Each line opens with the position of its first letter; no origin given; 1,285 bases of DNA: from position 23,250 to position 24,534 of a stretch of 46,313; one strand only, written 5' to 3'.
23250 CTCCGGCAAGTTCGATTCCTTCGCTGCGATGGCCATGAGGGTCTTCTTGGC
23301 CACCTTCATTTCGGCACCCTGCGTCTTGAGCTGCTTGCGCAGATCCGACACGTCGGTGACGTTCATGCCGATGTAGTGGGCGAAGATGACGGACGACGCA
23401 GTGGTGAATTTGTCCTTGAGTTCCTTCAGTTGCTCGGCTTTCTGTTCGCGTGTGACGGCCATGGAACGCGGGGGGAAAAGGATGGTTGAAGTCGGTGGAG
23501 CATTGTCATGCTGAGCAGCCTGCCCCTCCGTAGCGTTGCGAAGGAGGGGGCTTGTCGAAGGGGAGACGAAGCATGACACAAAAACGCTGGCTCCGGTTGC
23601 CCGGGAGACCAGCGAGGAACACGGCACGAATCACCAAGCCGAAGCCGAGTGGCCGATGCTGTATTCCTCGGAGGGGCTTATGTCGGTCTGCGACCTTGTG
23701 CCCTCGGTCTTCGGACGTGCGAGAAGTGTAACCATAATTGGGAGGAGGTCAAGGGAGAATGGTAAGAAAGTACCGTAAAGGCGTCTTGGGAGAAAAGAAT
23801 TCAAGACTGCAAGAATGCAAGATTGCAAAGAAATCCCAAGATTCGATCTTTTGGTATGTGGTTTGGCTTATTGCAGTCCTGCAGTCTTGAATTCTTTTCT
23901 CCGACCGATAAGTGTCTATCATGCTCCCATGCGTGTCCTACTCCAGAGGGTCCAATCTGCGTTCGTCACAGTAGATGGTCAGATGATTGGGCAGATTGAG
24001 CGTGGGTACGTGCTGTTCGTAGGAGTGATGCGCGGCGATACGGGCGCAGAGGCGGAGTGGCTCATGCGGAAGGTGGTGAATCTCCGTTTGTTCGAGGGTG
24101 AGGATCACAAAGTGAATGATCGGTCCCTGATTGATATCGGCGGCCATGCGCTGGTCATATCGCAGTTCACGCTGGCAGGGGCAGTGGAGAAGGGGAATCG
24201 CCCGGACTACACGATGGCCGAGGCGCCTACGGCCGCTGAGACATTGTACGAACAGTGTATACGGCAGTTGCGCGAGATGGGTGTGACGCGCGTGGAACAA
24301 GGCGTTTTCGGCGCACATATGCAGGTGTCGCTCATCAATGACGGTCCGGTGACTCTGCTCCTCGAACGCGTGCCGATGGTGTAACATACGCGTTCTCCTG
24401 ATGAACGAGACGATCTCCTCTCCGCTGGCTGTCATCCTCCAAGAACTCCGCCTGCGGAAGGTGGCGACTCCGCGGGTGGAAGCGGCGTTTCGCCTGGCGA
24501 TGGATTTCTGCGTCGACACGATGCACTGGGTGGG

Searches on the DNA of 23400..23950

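Call 104: search_rna_families(source=window, start=23400, end=23950, threshold=evalue, max_evalue=1)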
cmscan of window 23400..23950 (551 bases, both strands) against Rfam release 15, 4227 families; matches with E-value up to 1: 2.
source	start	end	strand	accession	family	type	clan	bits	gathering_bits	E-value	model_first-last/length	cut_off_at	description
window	23791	23899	+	RF04157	MIR9486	Gene; miRNA;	-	35.5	100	1.4e-05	1-119/119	no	MIR9486 microRNA precursor family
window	23780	23910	-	RF01911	MIR2118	Gene; miRNA;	-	30.2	85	0.00062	1-170/170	no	MIR2118 microRNA precursor family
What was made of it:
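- Tried and rejected: It found no L10-leader hit (call 104).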

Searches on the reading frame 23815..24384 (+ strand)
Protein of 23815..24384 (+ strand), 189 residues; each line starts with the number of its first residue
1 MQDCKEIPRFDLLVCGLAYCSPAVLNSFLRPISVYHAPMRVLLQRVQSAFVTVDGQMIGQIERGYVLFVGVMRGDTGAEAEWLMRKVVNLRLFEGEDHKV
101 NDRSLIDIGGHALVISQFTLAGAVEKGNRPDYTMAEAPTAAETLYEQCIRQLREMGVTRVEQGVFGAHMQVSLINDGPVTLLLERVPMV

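Call 10: search_protein_families(library=pfam, proteins=[window:23815-24384:+], max_evalue=0.001)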
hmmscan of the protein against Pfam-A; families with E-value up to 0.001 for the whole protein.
window:23815-24384:+ (189 aa): 1 family
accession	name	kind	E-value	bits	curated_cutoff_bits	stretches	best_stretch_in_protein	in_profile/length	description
PF02580.21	Tyr_Deacylase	-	3.7e-52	176.9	25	1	40-184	1-144/144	D-Tyr-tRNA(Tyr) deacylase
